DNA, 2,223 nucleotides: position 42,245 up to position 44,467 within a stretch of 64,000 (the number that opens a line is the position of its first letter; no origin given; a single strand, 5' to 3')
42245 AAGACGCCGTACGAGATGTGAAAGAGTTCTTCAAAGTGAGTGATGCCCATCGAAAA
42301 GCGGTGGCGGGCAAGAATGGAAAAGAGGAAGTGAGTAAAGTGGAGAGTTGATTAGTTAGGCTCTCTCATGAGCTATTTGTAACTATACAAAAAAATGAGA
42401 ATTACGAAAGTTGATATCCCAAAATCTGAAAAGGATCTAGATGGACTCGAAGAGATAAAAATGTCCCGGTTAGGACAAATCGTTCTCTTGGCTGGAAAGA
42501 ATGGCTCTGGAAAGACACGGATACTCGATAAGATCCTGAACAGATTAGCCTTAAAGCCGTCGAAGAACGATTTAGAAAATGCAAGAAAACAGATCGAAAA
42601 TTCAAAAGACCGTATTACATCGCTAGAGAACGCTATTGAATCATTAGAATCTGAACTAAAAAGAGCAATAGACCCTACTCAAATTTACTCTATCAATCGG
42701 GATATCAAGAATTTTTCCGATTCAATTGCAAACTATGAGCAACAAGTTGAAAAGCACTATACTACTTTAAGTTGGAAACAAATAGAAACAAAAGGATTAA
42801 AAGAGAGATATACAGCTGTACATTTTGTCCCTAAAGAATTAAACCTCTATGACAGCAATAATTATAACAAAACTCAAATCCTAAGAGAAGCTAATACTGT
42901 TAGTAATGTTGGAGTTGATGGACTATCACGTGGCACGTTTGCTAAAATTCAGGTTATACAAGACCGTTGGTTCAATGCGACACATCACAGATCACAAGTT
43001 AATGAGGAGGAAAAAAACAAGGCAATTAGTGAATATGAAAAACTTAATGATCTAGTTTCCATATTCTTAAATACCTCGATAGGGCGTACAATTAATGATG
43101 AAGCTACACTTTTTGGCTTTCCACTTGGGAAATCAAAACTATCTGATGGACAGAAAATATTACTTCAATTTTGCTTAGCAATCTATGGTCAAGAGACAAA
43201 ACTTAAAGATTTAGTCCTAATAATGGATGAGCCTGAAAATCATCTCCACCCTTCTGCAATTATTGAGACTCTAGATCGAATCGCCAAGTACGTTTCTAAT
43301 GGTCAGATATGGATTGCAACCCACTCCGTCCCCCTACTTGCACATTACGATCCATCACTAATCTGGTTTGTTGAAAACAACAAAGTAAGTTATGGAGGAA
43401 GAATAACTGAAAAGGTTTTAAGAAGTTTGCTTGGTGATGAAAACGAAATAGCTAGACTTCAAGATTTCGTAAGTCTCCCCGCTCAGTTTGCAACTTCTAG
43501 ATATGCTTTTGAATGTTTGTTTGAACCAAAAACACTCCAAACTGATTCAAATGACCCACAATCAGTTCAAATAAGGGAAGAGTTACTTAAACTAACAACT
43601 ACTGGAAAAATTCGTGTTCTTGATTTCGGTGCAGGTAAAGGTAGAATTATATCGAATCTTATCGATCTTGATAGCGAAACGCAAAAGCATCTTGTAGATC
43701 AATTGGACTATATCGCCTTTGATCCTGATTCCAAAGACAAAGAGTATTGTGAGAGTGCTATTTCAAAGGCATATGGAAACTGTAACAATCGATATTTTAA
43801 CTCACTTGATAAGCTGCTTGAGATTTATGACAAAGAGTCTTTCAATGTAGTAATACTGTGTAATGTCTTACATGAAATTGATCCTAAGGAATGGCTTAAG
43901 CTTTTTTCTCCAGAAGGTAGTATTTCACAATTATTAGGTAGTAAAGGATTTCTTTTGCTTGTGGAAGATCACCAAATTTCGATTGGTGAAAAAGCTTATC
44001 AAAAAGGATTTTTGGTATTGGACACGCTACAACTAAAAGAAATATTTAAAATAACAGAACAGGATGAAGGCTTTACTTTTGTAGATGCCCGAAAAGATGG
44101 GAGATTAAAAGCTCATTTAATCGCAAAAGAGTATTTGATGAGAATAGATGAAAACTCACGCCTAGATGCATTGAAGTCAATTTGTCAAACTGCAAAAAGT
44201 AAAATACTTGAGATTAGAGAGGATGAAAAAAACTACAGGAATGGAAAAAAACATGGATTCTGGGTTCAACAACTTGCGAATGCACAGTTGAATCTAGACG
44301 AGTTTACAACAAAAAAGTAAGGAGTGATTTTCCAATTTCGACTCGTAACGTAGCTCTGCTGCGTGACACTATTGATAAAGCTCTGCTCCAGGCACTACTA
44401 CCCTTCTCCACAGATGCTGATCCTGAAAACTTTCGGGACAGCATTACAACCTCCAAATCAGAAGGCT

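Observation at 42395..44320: Orphan ABC/SMC-type ATPase fused to a class I SAM methyltransferase in an apparent low-GC single-gene islet between lon and fhs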

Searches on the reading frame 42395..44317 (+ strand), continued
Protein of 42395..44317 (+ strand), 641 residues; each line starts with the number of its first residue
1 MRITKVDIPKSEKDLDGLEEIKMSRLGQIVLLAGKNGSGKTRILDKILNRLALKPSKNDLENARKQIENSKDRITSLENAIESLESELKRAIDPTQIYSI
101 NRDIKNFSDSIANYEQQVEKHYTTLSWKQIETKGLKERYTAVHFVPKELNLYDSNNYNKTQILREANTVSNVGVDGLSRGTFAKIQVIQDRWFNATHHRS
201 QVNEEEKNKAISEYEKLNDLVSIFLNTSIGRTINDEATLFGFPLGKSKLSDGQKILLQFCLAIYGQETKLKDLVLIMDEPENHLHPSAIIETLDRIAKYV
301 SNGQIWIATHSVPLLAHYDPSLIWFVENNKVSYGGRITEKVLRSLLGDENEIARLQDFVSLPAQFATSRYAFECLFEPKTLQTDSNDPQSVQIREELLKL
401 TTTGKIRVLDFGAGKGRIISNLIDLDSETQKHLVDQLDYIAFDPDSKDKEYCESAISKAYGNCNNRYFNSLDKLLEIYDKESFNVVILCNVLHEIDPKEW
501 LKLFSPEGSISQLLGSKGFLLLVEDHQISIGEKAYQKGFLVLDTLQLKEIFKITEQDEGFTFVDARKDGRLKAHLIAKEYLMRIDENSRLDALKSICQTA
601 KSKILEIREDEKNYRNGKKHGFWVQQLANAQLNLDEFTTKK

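Call 80: search_protein_families(library=phrogs, proteins=[L094:72-2522:+, L094:2522-2935:+, L094:2942-6544:+, L094:6451-7578:+, L094:7578-7892:+, L094:7865-9700:+, L094:11882-12181:+, L094:13466-14122:+], max_evalue=0.00001)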
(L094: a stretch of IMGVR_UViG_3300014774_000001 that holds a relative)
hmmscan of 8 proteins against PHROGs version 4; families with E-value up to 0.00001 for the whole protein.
L094:72-2522:+ (817 aa): 2 families
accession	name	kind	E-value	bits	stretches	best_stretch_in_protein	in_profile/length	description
phrog_26084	-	tail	1.1e-230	769.9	1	2-812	452-1261/1263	tail length tape measure protein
phrog_16017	-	unknown function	4.9e-06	25.7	0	477-590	743-847/1234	-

L094:2522-2935:+ (138 aa): 1 family
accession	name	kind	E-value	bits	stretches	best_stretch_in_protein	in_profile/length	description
phrog_4408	-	unknown function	5.4e-34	117.8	1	2-138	2-128/128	-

L094:2942-6544:+ (1201 aa): 2 families
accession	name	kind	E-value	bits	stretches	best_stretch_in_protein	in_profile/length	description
phrog_6128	-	unknown function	0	1455.3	1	1-1197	1-1199/1200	-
phrog_9261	-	unknown function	4.3e-140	469.4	2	714-1196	250-702/703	-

L094:6451-7578:+ (376 aa): 3 families
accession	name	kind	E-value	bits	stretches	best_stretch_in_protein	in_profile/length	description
phrog_9600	-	tail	4.4e-83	280.5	1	34-375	1-329/330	tail assembly protein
phrog_9998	-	unknown function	4.4e-42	145.7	2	76-373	115-397/401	-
phrog_19312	-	unknown function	6.9e-20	72.6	1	33-213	2-172/332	-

L094:7578-7892:+ (105 aa): 0 families

L094:7865-9700:+ (612 aa): 2 families
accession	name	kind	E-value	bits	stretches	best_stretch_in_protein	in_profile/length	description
phrog_6079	-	tail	3.5e-142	476.1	1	37-608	46-604/605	tail protein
phrog_1887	-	tail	1.9e-25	90.9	1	241-596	298-649/670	tail protein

L094:11882-12181:+ (100 aa): 0 families

L094:13466-14122:+ (219 aa): 0 families

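Call 82: search_protein_families(library=phrogs, alignment_id=A2, max_evalue=1e-10)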
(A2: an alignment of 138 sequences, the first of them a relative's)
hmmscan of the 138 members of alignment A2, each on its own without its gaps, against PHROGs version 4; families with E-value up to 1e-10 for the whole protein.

A. member 1, L004:9164-9883:+ (240 aa): 0 families

B. families by the number of members that match (of 138 scanned): 79 families (the first 25 are shown)
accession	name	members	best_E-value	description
phrog_293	-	2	8.3e-133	ABC transporter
phrog_2392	-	2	8.7e-48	ABC transporter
phrog_2598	-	2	1.2e-41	-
phrog_5982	-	2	1.1e-29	-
phrog_1305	-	2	4.7e-28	DNA binding protein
phrog_1583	-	2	2.8e-26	-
phrog_16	-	2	4.1e-23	DNA helicase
phrog_20458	-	2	3.6e-18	-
phrog_23675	-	2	1.1e-15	-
phrog_21263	-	1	0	-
phrog_27849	-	1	8.8e-288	-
phrog_84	-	1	4.8e-215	ribonucleoside-diphosphate reductase large subunit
phrog_12136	-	1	3.3e-198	-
phrog_3830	-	1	8.2e-159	-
phrog_1268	-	1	2.6e-132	DNA polymerase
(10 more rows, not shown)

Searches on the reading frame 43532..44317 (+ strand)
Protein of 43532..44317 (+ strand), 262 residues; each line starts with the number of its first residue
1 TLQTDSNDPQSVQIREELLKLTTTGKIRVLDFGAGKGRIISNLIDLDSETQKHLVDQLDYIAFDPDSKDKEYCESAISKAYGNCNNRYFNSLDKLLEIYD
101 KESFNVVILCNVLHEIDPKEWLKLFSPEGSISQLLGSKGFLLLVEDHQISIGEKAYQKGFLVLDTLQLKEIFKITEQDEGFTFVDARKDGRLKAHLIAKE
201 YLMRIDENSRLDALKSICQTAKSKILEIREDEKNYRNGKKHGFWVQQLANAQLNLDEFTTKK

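Call 27: search_solved_structures(query=A3, max_evalue=10, show_alignments=3)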
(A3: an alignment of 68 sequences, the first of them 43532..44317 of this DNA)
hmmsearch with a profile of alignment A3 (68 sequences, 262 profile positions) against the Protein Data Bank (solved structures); distinct sequences matched with E-value up to 10: 15.
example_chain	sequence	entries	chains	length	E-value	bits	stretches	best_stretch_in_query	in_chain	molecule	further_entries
6d6y_A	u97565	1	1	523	0.00041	23.1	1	16-148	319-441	AprA Methyltransferase 2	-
6cca_A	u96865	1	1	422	0.071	15.7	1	24-151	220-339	DisA protein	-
6kjg_A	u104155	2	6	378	0.078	15.6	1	23-151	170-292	Dual-functional monooxygenase/methyltransferase psoF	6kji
7dmb_A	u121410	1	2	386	0.083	15.5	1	19-144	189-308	Putative methyltransferase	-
9fcs_A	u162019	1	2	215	0.15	14.7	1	78-156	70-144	SAM-dependent methyltransferase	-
9fd3_A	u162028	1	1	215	0.21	14.2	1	78-156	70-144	SAM-dependent methyltransferase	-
9fcy_A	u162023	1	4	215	0.22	14.1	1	78-156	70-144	SAM-dependent methyltransferase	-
9fcd_A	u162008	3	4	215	0.22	14.1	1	78-156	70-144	SAM-dependent methyltransferase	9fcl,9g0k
6c5b_A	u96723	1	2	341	0.24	14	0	108-159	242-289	Methyltransferase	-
8big_A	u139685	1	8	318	0.28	13.8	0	14-55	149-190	methyltransferase Plu4895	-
8bic_A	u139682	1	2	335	0.31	13.6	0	14-55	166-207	methyltransferase Plu4891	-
9fcq_A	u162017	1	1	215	0.32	13.6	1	78-156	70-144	SAM-dependent methyltransferase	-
8bir_A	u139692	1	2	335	0.33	13.6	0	14-55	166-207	methyltransferase Plu4895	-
3i9f_A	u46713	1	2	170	0.44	13.1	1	100-148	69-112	Putative type 11 methyltransferase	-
5e94_B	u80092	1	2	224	1.8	11.1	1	56-102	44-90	Antibody Fab fragment heavy chain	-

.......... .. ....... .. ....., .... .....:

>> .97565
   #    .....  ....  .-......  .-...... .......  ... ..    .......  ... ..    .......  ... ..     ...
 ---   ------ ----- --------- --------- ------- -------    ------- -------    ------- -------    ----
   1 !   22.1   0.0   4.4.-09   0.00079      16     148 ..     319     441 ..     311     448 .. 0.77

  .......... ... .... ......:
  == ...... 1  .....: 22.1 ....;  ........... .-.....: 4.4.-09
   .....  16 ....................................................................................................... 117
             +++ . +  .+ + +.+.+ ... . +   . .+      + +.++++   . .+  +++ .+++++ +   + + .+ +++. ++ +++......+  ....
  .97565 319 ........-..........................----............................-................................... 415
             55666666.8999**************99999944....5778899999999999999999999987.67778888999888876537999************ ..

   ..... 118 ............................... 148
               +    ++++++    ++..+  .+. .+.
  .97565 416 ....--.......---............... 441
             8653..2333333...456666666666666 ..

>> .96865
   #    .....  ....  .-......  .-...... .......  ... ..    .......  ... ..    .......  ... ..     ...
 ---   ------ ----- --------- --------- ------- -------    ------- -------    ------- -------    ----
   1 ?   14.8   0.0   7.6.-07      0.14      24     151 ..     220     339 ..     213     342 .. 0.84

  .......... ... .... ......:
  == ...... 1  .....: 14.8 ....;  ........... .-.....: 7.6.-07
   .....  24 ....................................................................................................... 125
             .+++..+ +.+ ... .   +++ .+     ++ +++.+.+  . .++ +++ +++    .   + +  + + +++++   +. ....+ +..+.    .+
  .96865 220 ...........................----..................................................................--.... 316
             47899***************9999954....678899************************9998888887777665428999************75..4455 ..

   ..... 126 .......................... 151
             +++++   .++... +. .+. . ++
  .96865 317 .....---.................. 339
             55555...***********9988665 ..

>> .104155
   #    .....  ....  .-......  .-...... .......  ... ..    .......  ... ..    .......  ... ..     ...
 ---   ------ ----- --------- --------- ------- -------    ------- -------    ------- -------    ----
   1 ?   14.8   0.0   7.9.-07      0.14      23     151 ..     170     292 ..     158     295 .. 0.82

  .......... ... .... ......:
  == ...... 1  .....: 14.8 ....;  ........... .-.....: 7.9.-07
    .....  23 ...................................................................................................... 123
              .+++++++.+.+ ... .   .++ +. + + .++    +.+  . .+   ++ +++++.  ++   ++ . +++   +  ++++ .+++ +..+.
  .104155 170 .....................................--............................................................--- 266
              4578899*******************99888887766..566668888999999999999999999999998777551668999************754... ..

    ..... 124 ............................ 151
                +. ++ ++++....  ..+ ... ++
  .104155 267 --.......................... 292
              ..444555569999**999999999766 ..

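Call 38: predict_structure(alignment_id=A4)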
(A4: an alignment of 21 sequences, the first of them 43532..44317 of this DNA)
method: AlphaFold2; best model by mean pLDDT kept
length: 262 residues; sequences in the alignment: 21
mean_pLDDT: 87.7   pTM: 0.87
mean pLDDT of the five models: 87.7, 87.0, 86.4, 83.9, 83.0
residues with pLDDT >= 90: 153; 70-90: 88; 50-70: 14; < 50: 7
segments of 3 or more residues with pLDDT < 50: 1-3, 152-154
pLDDT, mean of each block of 10 residues (from residue 1): 61 87 90 91 74 84 93 93 94 95 96 86 95 96 78 58 92 93 84 92 97 96 95 89 90 90 46
secondary structure, 60 per line:
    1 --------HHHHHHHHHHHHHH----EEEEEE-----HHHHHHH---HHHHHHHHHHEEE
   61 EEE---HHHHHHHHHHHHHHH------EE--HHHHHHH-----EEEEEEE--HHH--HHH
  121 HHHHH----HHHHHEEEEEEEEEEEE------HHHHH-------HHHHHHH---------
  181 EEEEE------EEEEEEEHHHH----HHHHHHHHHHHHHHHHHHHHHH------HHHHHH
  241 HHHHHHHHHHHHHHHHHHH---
elements in order: H9-22 E27-32 H38-44 H48-57 E58-63 H67-81 H92-98 E104-110 H118-125 H130-134 E135-146 H153-157 H165-171 E181-185 E192-198 H199-202 H207-228 H235-259

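Call 41: fold_search(model_id=the predicted structure, library=pdb)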
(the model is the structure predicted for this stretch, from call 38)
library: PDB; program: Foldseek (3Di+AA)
matches with E <= 10: 1041; with E <= 0.001: 238
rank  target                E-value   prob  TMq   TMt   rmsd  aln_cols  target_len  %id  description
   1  6d6y                  3.2e-06  1.00  0.44  0.25   6.2       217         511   22  AprA Methyltransferase 2 - GNAT didomain in complex with SAH (released 2018-05-09)
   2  6q56_A                6.0e-06  1.00  0.37  0.40  11.6       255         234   12  Crystal structure of the B. subtilis M1A22 tRNA methyltransferase TrmK (released 2019-03-27)
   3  6mro                  8.4e-06  1.00  0.45  0.58   6.2       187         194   17  Crystal structure of methyl transferase from Methanosarcina acetivorans at 1.6 Angstroms resolution, Northeast Structura (released 2018-10-24)
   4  5t6b_B                8.9e-06  1.00  0.46  0.32   7.7       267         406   14  X-ray structure of the KijD1 C3-methyltransfeerase, converted to monomeric form (released 2016-09-14)
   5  7f1e_A                1.2e-05  1.00  0.43  0.46   8.1       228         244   17  Structure of METTL6 bound with SAM (released 2022-01-12)
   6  4e2w                  1.2e-05  1.00  0.45  0.32   8.4       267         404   13  X-ray Structure of the H181N mutant of TcaB9, a C-3'-Methyltransferase, in Complex with S-Adenosyl-L-Homocysteine and Su (released 2012-04-25)
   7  4kdr                  1.5e-05  1.00  0.45  0.55   5.4       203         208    9  Crystal Structure of UBIG/SAH complex (released 2014-04-30)
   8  5t64_B                1.5e-05  1.00  0.45  0.31   8.8       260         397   15  X-ray structure of the C3-methyltransferase KijD1 from Actinomadura kijaniata in complex with TDP and SAH (released 2016-09-14)
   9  5gm2_N                1.5e-05  1.00  0.32  0.31  11.7       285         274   14  Crystal structure of methyltransferase TleD complexed with SAH and teleocidin A1 (released 2016-09-28)
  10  3ndi                  2.2e-05  1.00  0.48  0.33   8.1       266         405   14  X-ray Structure of a C-3'-Methyltransferase in Complex with S-adenosylmethionine and dTMP (released 2010-06-30)
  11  5gm1_C                2.2e-05  1.00  0.32  0.30  12.0       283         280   13  Crystal structure of methyltransferase TleD complexed with SAH (released 2016-09-28)
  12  5m58_B                2.3e-05  1.00  0.42  0.47  11.2       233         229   10  Crystal structure of CouO, a C-methyltransferase from Streptomyces rishiriensis (released 2017-02-15)
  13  1ve3_A                2.3e-05  1.00  0.39  0.47  10.5       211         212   18  Crystal structure of PH0226 protein from Pyrococcus horikoshii OT3 (released 2005-05-24)
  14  6dcc_A                2.3e-05  1.00  0.36  0.42   7.2       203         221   17  Structure of methylphosphate capping enzyme methyltransferase domain in complex with 5' end of 7SK RNA (released 2018-12-19)
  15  5t6b_C                2.4e-05  1.00  0.45  0.32   9.6       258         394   14  X-ray structure of the KijD1 C3-methyltransfeerase, converted to monomeric form (released 2016-09-14)
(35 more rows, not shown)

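Call 81: fold_search(model_id=the predicted structure, library=viral)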
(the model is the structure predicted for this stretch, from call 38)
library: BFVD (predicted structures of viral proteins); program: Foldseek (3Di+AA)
matches with E <= 10: 536; with E <= 0.001: 33
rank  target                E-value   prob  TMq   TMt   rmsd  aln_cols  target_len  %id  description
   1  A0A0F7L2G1            1.3e-06  1.00  0.50  0.32   9.6       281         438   17  Uncharacterized protein [uncultured marine virus]
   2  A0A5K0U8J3            3.4e-06  1.00  0.48  0.41   6.4       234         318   14  Class I SAM-dependent methyltransferase [Yasminevirus sp. GU-2018]
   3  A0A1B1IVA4            7.0e-06  1.00  0.49  0.24   5.0       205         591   15  (no name in the UniProt tables at hand)
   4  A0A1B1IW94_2          9.8e-06  1.00  0.43  0.14   5.8       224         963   17  (no name in the UniProt tables at hand)
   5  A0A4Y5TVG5            1.9e-05  1.00  0.38  0.48   8.3       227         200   15  Methyltransferase domain-containing protein [Vibrio phage VAP7]
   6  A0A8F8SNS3            2.4e-05  1.00  0.37  0.36  10.9       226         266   16  (no name in the UniProt tables at hand)
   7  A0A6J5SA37            5.0e-05  1.00  0.45  0.28  11.5       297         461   11  AdoMet_MTases domain containing protein [uncultured Caudovirales phage]
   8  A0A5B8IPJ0            6.6e-05  1.00  0.41  0.52   5.6       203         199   15  Methyltransferase domain-containing protein [Mimiviridae sp. ChoanoV1]
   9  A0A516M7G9            6.6e-05  1.00  0.44  0.55   5.2       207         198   15  (no name in the UniProt tables at hand)
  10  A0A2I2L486            1.0e-04  1.00  0.46  0.40   5.6       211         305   14  SAM-dependent methyltransferase [Orpheovirus IHUMI-LCC2]
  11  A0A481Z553            1.1e-04  1.00  0.43  0.31  13.5       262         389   16  Mycolic acid cyclopropane synthetase [Pithovirus LCPAC201]
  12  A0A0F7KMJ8            1.2e-04  1.00  0.45  0.16  12.1       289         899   11  (no name in the UniProt tables at hand)
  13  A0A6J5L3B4            1.3e-04  1.00  0.42  0.36   7.6       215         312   15  AdoMet_MTases domain containing protein [uncultured Caudovirales phage]
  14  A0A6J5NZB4            1.3e-04  1.00  0.38  0.43   7.7       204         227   13  Tam Trans-aconitate 2-methyltransferase [uncultured Caudovirales phage]
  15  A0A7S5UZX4            1.5e-04  1.00  0.37  0.40   6.6       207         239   14  (no name in the UniProt tables at hand)
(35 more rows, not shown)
